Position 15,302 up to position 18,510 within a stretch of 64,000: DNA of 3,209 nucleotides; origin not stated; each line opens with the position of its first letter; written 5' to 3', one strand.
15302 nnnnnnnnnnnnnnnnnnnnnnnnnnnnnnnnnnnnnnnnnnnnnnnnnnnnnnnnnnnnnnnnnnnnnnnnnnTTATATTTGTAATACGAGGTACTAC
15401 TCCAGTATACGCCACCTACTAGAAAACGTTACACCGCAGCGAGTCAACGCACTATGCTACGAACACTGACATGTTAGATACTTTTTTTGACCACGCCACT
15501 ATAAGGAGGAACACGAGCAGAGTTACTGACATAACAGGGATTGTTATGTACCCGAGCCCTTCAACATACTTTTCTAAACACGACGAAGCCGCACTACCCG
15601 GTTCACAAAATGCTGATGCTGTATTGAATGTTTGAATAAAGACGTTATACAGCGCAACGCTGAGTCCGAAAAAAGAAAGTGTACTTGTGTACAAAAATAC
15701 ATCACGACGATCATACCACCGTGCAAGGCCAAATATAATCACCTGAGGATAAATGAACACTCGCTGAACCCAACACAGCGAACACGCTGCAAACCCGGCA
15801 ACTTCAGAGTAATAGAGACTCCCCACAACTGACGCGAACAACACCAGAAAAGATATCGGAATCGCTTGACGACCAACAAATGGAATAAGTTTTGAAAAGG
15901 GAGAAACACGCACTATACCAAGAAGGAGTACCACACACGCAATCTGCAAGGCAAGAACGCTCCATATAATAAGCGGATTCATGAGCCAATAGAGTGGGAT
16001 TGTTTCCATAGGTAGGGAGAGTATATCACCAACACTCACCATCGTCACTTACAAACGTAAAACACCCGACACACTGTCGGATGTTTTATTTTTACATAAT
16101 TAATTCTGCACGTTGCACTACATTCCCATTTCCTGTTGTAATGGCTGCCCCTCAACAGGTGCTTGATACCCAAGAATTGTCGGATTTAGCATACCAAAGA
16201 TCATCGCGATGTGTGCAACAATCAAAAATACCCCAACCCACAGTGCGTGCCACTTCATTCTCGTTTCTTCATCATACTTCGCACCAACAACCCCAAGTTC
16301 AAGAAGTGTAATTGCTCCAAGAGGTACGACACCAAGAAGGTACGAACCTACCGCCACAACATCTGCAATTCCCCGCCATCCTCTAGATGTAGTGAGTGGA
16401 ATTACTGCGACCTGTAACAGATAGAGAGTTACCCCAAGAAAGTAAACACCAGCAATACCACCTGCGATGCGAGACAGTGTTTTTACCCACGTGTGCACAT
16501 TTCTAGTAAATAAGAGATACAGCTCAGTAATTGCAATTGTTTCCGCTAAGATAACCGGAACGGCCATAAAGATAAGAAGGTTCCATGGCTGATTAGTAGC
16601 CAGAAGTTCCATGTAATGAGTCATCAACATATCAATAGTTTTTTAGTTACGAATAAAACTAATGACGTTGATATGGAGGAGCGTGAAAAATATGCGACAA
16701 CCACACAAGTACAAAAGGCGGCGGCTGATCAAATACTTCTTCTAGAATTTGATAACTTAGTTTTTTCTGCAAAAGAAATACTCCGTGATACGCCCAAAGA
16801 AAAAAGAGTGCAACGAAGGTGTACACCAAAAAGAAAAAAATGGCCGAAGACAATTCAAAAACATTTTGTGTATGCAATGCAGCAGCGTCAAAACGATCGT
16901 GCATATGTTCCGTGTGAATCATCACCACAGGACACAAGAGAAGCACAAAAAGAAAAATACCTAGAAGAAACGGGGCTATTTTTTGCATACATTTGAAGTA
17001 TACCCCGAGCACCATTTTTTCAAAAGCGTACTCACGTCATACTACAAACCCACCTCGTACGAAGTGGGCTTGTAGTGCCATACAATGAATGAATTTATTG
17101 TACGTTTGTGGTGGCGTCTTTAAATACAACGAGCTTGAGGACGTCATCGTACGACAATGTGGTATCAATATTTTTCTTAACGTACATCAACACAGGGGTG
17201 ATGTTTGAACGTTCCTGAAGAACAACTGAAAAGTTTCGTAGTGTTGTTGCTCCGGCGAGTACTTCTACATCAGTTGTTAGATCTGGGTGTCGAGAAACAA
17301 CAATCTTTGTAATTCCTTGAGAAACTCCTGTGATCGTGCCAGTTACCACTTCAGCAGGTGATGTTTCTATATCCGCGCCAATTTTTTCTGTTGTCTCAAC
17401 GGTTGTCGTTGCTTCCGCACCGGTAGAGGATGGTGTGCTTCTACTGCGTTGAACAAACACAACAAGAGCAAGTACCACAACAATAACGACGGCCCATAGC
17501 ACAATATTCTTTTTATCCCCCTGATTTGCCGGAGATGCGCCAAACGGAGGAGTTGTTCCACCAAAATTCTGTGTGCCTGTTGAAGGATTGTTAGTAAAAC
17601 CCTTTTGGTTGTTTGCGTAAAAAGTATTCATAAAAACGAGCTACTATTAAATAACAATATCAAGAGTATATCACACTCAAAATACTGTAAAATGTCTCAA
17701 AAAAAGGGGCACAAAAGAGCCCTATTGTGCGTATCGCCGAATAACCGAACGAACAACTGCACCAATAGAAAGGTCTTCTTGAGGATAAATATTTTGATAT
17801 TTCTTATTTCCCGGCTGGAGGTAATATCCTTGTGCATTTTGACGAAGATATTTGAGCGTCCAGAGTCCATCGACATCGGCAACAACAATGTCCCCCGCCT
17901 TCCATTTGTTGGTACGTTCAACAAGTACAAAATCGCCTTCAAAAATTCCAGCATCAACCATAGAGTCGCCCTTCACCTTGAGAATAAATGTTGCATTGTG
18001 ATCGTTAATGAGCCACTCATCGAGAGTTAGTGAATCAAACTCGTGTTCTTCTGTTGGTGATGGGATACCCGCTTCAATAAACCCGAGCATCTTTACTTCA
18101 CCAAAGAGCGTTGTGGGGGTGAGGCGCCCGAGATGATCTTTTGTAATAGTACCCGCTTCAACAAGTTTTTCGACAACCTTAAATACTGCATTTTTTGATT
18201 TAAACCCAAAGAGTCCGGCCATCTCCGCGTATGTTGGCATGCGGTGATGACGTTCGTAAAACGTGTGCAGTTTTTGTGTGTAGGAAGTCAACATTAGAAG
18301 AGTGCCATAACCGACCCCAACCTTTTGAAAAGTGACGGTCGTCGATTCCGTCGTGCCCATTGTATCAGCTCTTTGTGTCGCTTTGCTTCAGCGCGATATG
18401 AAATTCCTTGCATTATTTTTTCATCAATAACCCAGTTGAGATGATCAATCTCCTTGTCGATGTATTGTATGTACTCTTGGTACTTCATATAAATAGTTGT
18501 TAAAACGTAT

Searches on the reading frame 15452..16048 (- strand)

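Call 7: search_protein_families(library=pfam, proteins=[window:15452-16048:-])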
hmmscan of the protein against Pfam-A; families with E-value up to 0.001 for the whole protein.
window:15452-16048:- (198 aa): 1 family
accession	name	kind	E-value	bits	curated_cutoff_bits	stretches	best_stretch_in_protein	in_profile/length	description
PF02600.21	DsbB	-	3.3e-08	34.5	22.1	1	61-185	3-145/148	Disulfide bond formation protein DsbB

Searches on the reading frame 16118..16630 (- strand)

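Call 7: search_protein_families(library=pfam, proteins=[window:16118-16630:-])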
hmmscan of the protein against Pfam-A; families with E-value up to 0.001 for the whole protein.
window:16118-16630:- (170 aa): 1 family
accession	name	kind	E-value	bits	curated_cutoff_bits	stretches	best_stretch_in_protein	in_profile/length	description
PF20617.3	DUF6803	-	6e-70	235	27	1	1-158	1-158/162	Family of unknown function (DUF6803)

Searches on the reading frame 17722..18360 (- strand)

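Call 7: search_protein_families(library=pfam, proteins=[window:17722-18360:-])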
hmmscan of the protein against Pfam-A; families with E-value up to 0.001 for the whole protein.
window:17722-18360:- (212 aa): 1 family
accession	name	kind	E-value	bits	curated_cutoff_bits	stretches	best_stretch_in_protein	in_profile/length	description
PF00717.28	Peptidase_S24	-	2.6e-25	88.8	23.3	1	92-201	3-113/116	Peptidase S24-like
